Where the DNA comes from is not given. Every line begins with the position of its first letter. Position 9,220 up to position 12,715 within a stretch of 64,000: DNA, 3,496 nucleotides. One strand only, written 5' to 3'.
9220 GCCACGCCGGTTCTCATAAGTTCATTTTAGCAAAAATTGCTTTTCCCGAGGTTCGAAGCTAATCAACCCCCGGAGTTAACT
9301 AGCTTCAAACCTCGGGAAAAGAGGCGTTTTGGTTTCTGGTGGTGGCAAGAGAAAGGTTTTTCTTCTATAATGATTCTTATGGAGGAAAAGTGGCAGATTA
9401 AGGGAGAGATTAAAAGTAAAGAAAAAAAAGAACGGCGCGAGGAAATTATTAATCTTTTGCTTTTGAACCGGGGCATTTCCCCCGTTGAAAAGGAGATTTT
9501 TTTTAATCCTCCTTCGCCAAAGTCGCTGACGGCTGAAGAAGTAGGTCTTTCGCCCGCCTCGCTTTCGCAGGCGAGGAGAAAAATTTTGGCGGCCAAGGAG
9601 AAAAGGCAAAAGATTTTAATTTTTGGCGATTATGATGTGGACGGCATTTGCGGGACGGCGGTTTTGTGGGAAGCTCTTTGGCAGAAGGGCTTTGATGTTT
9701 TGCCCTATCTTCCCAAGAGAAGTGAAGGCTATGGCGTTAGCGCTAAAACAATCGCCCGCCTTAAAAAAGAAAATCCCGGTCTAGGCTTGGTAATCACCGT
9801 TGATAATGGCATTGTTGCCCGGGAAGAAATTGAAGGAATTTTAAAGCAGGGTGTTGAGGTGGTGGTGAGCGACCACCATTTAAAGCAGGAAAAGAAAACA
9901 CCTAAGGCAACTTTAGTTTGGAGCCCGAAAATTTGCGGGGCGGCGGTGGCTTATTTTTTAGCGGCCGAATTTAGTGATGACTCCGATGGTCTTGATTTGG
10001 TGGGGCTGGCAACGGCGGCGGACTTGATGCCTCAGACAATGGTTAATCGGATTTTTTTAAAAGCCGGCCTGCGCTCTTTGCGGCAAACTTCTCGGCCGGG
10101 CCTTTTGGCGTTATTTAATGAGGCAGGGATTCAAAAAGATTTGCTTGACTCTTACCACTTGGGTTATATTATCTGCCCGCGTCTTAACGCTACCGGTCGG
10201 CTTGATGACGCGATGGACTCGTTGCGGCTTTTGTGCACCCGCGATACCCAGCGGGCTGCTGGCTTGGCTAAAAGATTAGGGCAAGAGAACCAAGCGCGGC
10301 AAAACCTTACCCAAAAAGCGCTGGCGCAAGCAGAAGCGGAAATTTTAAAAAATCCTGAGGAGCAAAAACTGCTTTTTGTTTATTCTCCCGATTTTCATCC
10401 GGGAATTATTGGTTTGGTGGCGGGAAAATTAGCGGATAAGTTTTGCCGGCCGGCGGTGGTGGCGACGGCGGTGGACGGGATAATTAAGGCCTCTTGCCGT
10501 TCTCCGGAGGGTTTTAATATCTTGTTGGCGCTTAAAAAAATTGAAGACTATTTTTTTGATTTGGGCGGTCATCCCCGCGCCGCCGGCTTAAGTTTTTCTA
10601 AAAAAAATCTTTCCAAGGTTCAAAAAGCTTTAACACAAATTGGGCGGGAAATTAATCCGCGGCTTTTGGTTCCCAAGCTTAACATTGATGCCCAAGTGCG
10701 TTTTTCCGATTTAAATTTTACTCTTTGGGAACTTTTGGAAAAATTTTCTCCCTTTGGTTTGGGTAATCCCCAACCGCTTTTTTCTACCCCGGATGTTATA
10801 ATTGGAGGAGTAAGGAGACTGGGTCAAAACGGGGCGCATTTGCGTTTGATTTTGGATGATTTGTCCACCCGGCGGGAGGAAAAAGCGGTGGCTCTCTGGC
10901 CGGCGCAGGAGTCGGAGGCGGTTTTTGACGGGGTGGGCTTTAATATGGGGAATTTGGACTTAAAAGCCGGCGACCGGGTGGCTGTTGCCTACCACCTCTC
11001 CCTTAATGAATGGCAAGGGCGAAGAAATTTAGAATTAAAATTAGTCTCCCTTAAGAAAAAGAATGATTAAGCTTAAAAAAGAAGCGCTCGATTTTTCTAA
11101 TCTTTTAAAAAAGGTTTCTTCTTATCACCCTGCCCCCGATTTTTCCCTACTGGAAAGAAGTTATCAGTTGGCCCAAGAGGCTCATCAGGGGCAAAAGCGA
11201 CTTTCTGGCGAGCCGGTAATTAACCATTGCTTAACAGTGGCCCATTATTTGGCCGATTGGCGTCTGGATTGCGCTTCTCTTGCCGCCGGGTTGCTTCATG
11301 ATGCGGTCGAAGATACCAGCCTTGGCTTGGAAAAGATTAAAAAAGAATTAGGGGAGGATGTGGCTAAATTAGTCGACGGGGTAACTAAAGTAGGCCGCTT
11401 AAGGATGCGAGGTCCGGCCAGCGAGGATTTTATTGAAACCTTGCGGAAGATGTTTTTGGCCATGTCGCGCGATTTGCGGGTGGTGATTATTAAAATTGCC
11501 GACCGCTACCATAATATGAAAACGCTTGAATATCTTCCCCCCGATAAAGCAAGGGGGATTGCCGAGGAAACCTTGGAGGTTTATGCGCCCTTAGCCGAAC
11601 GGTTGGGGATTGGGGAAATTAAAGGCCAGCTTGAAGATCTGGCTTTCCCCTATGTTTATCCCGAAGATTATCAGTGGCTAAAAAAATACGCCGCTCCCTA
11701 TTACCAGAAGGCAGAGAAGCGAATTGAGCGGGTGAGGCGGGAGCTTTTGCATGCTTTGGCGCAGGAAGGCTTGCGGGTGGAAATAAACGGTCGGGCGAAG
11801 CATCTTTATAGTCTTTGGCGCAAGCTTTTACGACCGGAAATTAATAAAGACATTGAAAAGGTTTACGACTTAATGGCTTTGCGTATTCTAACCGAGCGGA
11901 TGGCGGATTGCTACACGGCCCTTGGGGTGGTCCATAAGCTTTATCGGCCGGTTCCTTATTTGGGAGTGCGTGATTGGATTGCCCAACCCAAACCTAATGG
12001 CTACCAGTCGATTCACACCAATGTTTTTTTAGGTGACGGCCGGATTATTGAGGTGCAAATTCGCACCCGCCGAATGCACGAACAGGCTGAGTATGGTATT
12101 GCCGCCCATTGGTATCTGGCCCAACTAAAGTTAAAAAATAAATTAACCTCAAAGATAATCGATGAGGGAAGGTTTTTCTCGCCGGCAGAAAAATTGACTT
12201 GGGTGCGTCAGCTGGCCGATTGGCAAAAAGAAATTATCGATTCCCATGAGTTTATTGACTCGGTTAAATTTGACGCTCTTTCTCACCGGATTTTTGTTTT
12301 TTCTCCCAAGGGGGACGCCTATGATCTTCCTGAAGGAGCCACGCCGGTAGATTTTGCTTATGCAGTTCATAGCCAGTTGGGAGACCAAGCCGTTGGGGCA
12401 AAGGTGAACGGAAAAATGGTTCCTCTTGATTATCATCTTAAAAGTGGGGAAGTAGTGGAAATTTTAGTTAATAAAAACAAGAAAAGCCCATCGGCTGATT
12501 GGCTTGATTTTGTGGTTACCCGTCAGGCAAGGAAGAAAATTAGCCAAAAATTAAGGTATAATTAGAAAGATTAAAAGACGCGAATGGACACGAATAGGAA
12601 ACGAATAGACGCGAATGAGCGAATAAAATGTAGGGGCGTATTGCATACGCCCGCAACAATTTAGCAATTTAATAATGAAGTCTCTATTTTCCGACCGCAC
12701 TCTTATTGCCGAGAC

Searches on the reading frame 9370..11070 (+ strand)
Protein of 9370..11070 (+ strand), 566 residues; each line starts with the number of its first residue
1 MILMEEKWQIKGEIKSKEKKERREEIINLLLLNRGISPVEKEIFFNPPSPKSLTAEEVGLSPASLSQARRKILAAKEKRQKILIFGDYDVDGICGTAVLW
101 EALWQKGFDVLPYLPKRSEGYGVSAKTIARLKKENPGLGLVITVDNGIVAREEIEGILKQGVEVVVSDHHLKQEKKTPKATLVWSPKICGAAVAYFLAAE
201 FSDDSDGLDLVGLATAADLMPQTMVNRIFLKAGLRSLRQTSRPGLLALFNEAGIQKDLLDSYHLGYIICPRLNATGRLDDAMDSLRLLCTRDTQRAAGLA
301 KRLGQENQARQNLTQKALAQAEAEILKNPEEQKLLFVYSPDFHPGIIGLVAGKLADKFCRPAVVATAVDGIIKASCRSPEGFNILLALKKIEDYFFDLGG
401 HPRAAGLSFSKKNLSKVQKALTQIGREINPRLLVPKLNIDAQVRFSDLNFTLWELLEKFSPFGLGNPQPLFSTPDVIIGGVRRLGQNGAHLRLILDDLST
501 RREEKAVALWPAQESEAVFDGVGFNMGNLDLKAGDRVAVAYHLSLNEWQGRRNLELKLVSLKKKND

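Call 13: search_protein_families(library=pfam, proteins=[window:9370-11070:+])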
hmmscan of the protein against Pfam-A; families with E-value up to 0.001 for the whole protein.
window:9370-11070:+ (566 aa): 3 families
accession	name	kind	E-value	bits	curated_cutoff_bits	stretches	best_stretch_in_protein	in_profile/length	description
PF17768.7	RecJ_OB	-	2.1e-24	86.1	27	1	439-558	1-105/107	RecJ OB domain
PF01368.27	DHH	-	2.7e-18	66.9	28.1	1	81-199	1-103/125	DHH family, N-terminal domain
PF02272.25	DHHA1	-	3.6e-12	47.1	25.9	1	332-424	2-99/102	DHHA1 domain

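Call 51: find_homologous_proteins(query=window:9370-11070:+, max_evalue=1e-60)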
Query window:9370-11070:+ (566 aa): 3123 proteins with E <= 1e-60 among 8000 candidates; the best 120 are listed.
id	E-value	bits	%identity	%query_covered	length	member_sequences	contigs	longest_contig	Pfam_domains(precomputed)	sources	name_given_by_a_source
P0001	0.0e+0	1244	98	100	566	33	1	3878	PF01368.28,PF17768.8,PF02272.25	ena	-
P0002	0.0e+0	1106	85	100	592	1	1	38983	PF01368.28,PF17768.8,PF02272.25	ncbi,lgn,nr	ncbi:DHH family phosphoesterase [Candidatus Shapirobacteria bacterium]|nr:DHH family phosphoesterase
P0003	0.0e+0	1083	97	87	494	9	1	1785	PF01368.28,PF17768.8,PF02272.25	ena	-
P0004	7.8e-196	670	54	98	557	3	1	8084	PF01368.28,PF17768.8,PF02272.25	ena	-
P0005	4.2e-193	661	53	98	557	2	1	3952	PF01368.28,PF17768.8,PF02272.25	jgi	-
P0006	1.5e-188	646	51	99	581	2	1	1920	PF01368.28,PF17768.8,PF02272.25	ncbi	-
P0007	3.6e-185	635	51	99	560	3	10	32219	PF01368.28,PF17768.8,PF02272.25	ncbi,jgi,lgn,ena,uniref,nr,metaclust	ncbi:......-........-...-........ exonuclease RecJ [Candidatus Shapirobacteria bacterium CG09_land_8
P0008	1.2e-175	603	51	99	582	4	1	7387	PF01368.28,PF17768.8,PF02272.25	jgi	-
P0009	6.3e-175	601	51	98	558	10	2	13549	PF01368.28,PF17768.8,PF02272.25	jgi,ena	-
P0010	1.8e-170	586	50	98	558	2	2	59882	PF01368.28,PF17768.8,PF02272.25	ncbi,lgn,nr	ncbi:MAG: DHHA1 domain-containing protein [Candidatus Shapirobacteria bacterium]|nr:DHHA1 domain-con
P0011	7.7e-170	584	49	98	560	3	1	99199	PF01368.28,PF17768.8,PF02272.25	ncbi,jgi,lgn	ncbi:MAG: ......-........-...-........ exonuclease RecJ [Patescibacteria group bacterium]|jgi:single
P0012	9.8e-167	574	49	98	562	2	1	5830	PF01368.28,PF17768.8,PF02272.25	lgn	-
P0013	2.0e-166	573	48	99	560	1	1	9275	PF01368.28,PF17768.8,PF02272.25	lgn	-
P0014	6.0e-166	571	49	99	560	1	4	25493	PF01368.28,PF17768.8,PF02272.25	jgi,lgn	jgi:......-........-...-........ exonuclease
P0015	9.6e-166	571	54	84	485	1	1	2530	PF01368.28,PF17768.8,PF02272.25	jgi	-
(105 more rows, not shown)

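Call 52: find_encoding_contigs(protein=P0002, flank=10000, max_places=3)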
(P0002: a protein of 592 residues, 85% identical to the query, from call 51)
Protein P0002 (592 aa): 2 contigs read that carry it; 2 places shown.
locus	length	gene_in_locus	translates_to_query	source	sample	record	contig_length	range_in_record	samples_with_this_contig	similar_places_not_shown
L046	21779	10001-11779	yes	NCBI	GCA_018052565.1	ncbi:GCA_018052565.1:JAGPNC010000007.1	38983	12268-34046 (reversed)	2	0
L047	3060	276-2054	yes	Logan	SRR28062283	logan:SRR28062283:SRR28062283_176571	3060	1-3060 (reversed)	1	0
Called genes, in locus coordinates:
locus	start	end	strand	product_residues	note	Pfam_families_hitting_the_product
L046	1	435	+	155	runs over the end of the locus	PF14584:DUF4446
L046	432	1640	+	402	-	PF11258:DUF3048, PF17479:DUF3048_C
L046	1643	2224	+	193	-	-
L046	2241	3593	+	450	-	PF21760:SecD_1st, PF22599:SecDF_P1_head, PF02355:SecD_SecF_C, PF03176:MMPL (weak)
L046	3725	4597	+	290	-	PF07549:Sec_GG (weak), PF02355:SecD_SecF_C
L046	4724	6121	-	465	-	PF01743:PolyA_pol, PF12627:PolyA_pol_RNAbd, PF01966:HD, PF13735:tRNA_NucTran2_2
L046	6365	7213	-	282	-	PF22357:AF1548-like_C (weak)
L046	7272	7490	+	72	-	-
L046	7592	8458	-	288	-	-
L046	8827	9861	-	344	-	-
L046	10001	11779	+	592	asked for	PF01368:DHH, PF02272:DHHA1, PF17768:RecJ_OB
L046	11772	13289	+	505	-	PF13328:HD_4, PF01966:HD, PF04607:RelA_SpoT, PF02824:TGS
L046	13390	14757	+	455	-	PF01336:tRNA_anti-codon, PF00152:tRNA-synt_2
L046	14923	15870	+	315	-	PF00768:Peptidase_S11, PF13354:Beta-lactamase2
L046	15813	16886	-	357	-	-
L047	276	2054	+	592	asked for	PF01368:DHH, PF02272:DHHA1, PF17768:RecJ_OB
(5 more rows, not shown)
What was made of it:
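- The nearest named relatives are Candidatus Shapirobacteria (calls 51, 52).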

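Call 53: find_encoding_contigs(protein=P0004, flank=5000, max_places=2)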
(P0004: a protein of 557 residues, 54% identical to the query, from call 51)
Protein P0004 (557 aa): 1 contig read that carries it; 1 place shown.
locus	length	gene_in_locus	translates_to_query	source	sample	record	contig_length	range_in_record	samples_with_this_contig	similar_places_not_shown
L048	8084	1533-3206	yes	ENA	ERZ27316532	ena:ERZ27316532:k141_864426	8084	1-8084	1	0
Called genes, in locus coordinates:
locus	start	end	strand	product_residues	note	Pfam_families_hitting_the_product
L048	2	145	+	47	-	?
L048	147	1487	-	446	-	PF01743:PolyA_pol, PF12627:PolyA_pol_RNAbd, PF01966:HD, PF13735:tRNA_NucTran2_2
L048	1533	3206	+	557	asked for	PF01368:DHH, PF02272:DHHA1, PF17768:RecJ_OB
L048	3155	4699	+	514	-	PF13328:HD_4, PF01966:HD, PF04607:RelA_SpoT, PF02824:TGS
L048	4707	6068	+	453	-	PF01336:tRNA_anti-codon, PF00152:tRNA-synt_2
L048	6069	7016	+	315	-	PF00768:Peptidase_S11, PF13354:Beta-lactamase2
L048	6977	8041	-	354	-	-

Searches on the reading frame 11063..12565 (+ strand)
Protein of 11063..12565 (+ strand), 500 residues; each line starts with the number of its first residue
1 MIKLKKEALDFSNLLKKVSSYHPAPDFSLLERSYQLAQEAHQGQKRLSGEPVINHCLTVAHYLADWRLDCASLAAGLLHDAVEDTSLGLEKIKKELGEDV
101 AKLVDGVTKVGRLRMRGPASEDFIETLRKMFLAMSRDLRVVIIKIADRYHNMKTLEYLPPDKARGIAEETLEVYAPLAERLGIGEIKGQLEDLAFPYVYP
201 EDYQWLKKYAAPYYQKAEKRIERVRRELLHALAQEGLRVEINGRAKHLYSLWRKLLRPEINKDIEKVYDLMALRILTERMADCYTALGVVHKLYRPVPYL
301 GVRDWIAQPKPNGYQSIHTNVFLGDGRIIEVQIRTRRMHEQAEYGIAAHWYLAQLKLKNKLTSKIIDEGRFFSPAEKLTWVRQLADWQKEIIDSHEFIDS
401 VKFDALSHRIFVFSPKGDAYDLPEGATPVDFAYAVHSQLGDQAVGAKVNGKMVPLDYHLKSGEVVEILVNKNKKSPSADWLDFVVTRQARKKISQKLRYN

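Call 31: search_protein_families(library=pfam, proteins=[window:11063-12565:+])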
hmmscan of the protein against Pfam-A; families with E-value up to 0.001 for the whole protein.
window:11063-12565:+ (500 aa): 4 families
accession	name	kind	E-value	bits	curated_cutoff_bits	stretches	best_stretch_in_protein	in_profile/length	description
PF13328.12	HD_4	-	3.6e-47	160.4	27.2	1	34-183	2-155/156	HD domain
PF04607.23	RelA_SpoT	-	1.4e-32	112.8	27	1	243-351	1-107/113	Region found in RelA / SpoT proteins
PF02824.27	TGS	-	1.9e-23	82.7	22.2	1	410-468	1-59/60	TGS domain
PF01966.28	HD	-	1e-09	39.1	22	1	52-152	1-116/116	HD domain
